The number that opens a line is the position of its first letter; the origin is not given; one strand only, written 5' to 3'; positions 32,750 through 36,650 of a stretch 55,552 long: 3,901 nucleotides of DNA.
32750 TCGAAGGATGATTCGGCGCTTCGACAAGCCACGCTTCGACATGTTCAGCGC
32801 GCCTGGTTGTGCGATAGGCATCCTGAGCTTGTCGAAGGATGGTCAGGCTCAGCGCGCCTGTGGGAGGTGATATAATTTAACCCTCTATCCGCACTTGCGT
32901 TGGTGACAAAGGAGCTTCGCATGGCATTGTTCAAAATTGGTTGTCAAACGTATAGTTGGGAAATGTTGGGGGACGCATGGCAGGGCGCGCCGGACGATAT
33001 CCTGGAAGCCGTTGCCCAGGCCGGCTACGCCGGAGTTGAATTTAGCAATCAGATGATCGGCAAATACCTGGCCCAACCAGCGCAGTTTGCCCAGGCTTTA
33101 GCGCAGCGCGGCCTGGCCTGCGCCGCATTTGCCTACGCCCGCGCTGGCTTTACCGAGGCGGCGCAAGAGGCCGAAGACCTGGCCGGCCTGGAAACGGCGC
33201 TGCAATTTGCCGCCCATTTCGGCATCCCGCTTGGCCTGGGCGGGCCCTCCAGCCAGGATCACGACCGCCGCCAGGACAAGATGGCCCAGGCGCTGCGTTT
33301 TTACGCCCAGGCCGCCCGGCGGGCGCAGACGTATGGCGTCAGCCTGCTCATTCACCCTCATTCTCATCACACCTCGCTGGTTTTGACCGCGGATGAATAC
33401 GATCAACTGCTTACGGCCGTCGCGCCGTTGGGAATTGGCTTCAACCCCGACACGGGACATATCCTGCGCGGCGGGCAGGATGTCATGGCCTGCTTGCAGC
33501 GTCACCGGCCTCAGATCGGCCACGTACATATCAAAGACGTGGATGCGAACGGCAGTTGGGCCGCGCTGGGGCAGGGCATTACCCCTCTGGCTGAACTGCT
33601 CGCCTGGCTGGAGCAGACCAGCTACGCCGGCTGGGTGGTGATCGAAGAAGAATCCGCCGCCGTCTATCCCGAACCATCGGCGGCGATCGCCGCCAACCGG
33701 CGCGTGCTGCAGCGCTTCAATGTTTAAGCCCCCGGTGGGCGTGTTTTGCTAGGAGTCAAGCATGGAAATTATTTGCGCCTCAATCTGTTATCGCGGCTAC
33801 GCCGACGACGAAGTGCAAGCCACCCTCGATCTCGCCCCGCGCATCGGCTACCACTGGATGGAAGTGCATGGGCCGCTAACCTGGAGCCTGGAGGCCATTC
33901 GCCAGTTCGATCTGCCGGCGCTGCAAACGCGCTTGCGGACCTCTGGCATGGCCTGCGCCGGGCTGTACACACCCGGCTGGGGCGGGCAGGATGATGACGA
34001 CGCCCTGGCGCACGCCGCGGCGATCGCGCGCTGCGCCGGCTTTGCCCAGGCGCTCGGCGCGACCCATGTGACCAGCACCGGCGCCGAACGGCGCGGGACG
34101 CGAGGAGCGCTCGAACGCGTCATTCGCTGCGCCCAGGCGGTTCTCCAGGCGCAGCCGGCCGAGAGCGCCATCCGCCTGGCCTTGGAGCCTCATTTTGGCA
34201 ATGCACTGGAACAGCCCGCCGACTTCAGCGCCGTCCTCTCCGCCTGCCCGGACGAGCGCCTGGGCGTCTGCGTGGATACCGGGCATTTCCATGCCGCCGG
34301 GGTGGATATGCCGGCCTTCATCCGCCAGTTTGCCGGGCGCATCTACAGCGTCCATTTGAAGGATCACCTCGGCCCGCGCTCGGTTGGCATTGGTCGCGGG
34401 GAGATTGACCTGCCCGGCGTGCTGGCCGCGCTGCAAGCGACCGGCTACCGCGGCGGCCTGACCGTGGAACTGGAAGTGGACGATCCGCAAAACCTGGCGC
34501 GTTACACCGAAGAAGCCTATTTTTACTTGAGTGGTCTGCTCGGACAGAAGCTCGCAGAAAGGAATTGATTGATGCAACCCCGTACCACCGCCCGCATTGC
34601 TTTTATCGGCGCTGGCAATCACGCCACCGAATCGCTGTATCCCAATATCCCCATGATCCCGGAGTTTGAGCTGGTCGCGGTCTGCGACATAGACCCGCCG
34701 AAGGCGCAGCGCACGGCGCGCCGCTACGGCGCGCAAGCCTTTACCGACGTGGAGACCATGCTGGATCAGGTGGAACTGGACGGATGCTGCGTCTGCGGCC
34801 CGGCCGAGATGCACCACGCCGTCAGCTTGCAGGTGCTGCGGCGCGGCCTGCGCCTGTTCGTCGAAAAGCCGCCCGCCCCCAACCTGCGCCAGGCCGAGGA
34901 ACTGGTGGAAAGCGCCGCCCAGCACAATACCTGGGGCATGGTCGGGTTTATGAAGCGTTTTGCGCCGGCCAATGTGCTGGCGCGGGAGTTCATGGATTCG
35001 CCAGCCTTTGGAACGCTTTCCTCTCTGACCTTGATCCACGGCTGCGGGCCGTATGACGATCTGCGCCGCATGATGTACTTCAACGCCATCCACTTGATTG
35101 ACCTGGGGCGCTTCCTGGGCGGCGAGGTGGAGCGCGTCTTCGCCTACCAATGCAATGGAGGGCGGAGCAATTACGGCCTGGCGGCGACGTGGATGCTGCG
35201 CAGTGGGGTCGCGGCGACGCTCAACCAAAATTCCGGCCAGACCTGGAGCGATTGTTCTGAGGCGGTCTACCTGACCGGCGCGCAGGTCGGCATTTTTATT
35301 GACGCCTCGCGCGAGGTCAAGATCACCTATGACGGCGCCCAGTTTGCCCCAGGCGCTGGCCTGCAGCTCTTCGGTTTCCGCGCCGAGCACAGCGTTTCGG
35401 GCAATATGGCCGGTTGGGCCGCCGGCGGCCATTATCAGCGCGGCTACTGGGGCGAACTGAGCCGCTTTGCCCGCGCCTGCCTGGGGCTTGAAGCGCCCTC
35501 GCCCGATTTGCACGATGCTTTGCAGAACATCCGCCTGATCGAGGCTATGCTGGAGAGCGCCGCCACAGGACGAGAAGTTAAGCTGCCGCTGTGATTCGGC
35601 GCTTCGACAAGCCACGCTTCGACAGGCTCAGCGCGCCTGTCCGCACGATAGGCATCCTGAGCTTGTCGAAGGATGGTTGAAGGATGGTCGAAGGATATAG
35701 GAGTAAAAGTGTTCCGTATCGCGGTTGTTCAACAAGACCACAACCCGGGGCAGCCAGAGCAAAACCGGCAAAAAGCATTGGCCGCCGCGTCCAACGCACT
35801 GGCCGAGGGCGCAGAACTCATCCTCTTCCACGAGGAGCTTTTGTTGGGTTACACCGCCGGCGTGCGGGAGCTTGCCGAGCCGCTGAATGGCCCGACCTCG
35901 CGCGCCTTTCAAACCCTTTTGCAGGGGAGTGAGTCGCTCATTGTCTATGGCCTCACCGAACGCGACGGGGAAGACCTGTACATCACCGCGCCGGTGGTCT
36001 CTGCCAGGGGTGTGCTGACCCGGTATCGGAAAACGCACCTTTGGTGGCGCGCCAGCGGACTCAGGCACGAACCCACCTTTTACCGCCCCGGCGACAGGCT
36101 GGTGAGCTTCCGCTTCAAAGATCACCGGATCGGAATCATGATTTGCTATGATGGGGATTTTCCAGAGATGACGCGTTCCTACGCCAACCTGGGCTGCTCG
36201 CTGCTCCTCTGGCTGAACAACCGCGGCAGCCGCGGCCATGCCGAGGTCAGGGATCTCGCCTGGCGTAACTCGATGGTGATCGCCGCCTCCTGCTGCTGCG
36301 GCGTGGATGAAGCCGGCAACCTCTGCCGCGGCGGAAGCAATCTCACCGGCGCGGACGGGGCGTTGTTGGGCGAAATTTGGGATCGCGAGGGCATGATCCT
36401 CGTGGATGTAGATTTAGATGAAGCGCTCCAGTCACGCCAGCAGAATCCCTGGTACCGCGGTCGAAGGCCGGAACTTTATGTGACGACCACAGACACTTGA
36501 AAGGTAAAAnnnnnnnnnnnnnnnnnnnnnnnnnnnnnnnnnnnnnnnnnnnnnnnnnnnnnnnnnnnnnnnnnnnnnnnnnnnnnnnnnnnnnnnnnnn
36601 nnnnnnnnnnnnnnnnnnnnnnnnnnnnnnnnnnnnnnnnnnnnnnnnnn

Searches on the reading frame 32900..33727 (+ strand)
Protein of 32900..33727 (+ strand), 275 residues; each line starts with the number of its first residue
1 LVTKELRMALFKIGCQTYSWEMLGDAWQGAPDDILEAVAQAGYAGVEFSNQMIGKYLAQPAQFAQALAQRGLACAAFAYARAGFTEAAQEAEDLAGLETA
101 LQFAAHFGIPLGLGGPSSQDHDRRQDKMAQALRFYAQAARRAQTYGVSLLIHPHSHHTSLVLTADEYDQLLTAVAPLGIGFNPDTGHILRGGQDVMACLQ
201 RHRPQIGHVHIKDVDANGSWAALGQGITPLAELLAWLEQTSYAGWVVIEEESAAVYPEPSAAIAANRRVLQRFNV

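Call 3: search_protein_families(library=pfam, proteins=[window:32900-33727:+])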
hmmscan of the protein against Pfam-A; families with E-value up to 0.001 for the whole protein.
window:32900-33727:+ (275 aa): 1 family
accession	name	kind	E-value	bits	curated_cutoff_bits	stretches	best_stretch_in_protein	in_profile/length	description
PF01261.30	AP_endonuc_2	-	1.2e-32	114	31.1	1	35-271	1-247/249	Xylose isomerase-like TIM barrel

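Call 4: search_protein_families(library=ncbifam, proteins=[window:32900-33727:+])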
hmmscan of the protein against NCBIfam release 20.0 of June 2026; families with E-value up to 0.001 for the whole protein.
window:32900-33727:+ (275 aa): 9 families
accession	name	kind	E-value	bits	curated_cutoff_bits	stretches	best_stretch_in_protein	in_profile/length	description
TIGR04379.1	myo_inos_iolE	equivalog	4.1e-21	75.8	290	1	32-215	26-213/290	myo-inosose-2 dehydratase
TIGR03234.1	OH-pyruv-isom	equivalog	6.7e-12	45.3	353.45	1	36-249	21-239/254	hydroxypyruvate isomerase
NF041099.2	keto_glucon_epim_IolO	equivalog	1.3e-08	34.5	300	1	97-263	95-254/269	5-keto-L-gluconate epimerase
NF041277.1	coba_remo_CbiR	equivalog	2.7e-08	33.6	105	1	166-249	149-233/249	cobamide remodeling phosphodiesterase CbiR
NF043033.1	OxoTetrIsom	equivalog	5.6e-07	29.6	325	1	35-249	21-236/251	2-oxo-tetronate isomerase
NF009689.0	PRK13210.1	subfamily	0.00018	20.8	200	1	90-271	90-276/286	L-ribulose-5-phosphate 3-epimerase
TIGR00542.1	hxl6Piso_put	equivalog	0.00021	20.7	272.15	1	96-269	95-267/279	L-ribulose-5-phosphate 3-epimerase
NF009688.0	PRK13209.1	subfamily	0.00074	18.6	317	0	97-250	101-254/286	L-ribulose-5-phosphate 3-epimerase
NF007444.0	PRK09997.1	equivalog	0.00083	18.9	465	0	88-250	78-241/258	hydroxypyruvate isomerase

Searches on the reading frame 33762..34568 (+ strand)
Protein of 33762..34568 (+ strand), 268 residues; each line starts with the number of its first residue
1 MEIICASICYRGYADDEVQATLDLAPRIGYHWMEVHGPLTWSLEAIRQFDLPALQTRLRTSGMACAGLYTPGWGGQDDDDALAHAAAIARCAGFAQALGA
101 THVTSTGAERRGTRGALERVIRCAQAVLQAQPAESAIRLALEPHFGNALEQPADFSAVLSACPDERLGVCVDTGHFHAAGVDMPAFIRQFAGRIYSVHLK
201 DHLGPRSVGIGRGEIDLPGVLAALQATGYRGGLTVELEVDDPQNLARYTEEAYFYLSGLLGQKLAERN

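Call 3: search_protein_families(library=pfam, proteins=[window:33762-34568:+])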
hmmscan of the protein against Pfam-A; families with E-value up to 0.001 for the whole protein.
window:33762-34568:+ (268 aa): 1 family
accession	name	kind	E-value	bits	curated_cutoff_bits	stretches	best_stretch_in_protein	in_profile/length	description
PF01261.30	AP_endonuc_2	-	2.1e-28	100.2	31.1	1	23-246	2-237/249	Xylose isomerase-like TIM barrel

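Call 4: search_protein_families(library=ncbifam, proteins=[window:33762-34568:+])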
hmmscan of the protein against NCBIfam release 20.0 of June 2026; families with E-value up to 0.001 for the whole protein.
window:33762-34568:+ (268 aa): 8 families
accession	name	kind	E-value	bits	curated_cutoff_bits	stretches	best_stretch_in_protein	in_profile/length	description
TIGR04379.1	myo_inos_iolE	equivalog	1.1e-14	54.6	290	1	133-201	143-211/290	myo-inosose-2 dehydratase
NF041277.1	coba_remo_CbiR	equivalog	1.8e-07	30.9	105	1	85-236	88-233/249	cobamide remodeling phosphodiesterase CbiR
TIGR03234.1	OH-pyruv-isom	equivalog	3e-06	26.7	353.45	1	79-237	77-240/254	hydroxypyruvate isomerase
NF041099.2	keto_glucon_epim_IolO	equivalog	3e-05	23.5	300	1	134-237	143-246/269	5-keto-L-gluconate epimerase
TIGR00587.1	nfo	subfamily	3.3e-05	23.3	129.65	1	112-184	117-190/279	deoxyribonuclease IV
NF009689.0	PRK13210.1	subfamily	6.8e-05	22.2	200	1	85-256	94-275/286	L-ribulose-5-phosphate 3-epimerase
NF009688.0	PRK13209.1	subfamily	0.00048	19.2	317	1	165-255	180-272/286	L-ribulose-5-phosphate 3-epimerase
NF002198.0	PRK01060.1-3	equivalog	0.00063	19.4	244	0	161-203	153-198/253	deoxyribonuclease IV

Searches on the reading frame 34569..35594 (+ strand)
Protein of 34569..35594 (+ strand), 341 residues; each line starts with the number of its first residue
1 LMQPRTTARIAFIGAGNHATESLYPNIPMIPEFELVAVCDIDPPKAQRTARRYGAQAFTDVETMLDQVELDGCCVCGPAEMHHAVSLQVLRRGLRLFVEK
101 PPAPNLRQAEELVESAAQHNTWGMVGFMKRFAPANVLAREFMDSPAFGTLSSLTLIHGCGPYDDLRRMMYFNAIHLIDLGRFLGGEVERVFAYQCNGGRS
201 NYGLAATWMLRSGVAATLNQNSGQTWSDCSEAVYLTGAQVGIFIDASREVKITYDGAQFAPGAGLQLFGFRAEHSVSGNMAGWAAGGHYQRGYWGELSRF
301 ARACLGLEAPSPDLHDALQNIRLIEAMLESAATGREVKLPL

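Call 3: search_protein_families(library=pfam, proteins=[window:34569-35594:+])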
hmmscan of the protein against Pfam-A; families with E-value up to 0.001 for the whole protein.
window:34569-35594:+ (341 aa): 2 families
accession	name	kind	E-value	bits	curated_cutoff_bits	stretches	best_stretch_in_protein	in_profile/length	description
PF01408.29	GFO_IDH_MocA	-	2.4e-23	83.5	24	1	9-127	2-120/120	Oxidoreductase family, NAD-binding Rossmann fold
PF02894.22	GFO_IDH_MocA_C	-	5e-07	30.2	22.9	1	170-339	44-218/218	Oxidoreductase family, C-terminal alpha/beta domain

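Call 4: search_protein_families(library=ncbifam, proteins=[window:34569-35594:+])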
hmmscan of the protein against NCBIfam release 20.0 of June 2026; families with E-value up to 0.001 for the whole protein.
window:34569-35594:+ (341 aa): 8 families
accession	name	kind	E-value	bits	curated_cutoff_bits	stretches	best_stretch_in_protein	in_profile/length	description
TIGR04380.1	myo_inos_iolG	equivalog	9.9e-28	97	355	1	9-193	3-195/330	inositol 2-dehydrogenase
NF040723.1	UDP-GlcNAcDh_Arch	equivalog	4.5e-26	92.1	450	1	9-195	2-189/302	UDP-N-acetylglucosamine 3-dehydrogenase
NF052479.1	LevoglcsnDh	equivalog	1.5e-15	56.8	650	1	9-151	5-155/386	levoglucosan dehydrogenase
NF041392.1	XylDh_Gfo6_Halo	equivalog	6.8e-10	38.3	350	1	6-149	15-162/350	D-xylose 1-dehydrogenase Gfo6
NF052679.1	InsChiInosDhIolG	equivalog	1.7e-08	33.8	540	1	9-148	4-146/343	bifunctional inositol 2-dehydrogenase/D-chiro-inositol 1-dehydrogenase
NF058561.1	BT_2158_fam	equivalog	5.7e-08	31.8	750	1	8-121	36-148/487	glycoside 3-dehydrogenase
NF007574.0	PRK10206.1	equivalog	2.8e-06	26.6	352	1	9-148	4-144/345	oxidoreductase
NF008607.0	PRK11579.1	subfamily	5.6e-05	22.3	330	1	8-132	5-127/346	oxidoreductase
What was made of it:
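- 32900..35594 (+): Two AP_endonuc_2 (xylose-isomerase-like TIM barrel) genes and a Gfo/Idh/MocA oxidoreductase gene upstream, separated from the hydrolase by the repeat element. Calls 3 and 4.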

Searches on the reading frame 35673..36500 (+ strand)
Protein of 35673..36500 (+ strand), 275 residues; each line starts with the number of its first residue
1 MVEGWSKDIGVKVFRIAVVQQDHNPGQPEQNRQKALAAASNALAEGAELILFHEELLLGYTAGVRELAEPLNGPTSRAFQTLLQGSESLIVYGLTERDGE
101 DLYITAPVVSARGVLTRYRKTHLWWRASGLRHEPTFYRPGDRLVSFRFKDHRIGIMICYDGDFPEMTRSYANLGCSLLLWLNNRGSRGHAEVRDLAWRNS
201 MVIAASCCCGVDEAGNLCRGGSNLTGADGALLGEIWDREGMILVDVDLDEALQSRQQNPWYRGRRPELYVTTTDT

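Call 3: search_protein_families(library=pfam, proteins=[window:35673-36500:+])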
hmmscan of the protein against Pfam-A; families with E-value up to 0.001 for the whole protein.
window:35673-36500:+ (275 aa): 1 family
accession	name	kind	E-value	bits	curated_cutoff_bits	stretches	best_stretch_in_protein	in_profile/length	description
PF00795.27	CN_hydrolase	-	2.6e-33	115.9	23.2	1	15-253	1-253/256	Carbon-nitrogen hydrolase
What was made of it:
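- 35673..36500 (+): Carbon-nitrogen hydrolase (nitrilase superfamily). The likely start is GTG 35709, giving 263 aa. It is specific to this species' locus. PF00795, E 2.6e-33 (call 3).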

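Call 4: search_protein_families(library=ncbifam, proteins=[window:35673-36500:+])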
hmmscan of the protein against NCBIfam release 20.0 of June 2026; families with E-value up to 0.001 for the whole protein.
window:35673-36500:+ (275 aa): 9 families
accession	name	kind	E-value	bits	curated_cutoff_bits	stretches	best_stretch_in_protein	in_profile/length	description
TIGR03381.1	agmatine_aguB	equivalog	8e-22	77.9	410.25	1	15-270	2-277/279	N-carbamoylputrescine amidase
NF040852.1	nitrile_Arch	equivalog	1e-18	67.4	500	1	15-270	2-261/262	nitrilase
NF010588.0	PRK13981.1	equivalog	5.4e-14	51.5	479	1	13-183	4-175/546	NAD+ synthase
NF033621.1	de_GSH_amidase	exception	6.4e-12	45.4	355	1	28-265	13-254/260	deaminated glutathione amidase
TIGR00546.1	lnt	equivalog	9.6e-12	44.8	132.9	1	11-185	157-351/395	apolipoprotein N-acyltransferase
NF009803.0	PRK13287.1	equivalog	8.9e-11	41.1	406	1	32-234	39-244/333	formamidase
NF007757.0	PRK10438.1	equivalog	1.7e-08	34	249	1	108-257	95-243/256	amidohydrolase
NF009802.0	PRK13286.1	equivalog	1.9e-07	30.4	427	1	68-240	76-251/345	aliphatic amidase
NF002730.0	PRK02628.1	equivalog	0.00019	19.7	473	1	13-116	12-118/677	NAD(+) synthase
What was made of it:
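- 35673..36500 (+): No NCBIfam equivalog is reached (call 4).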
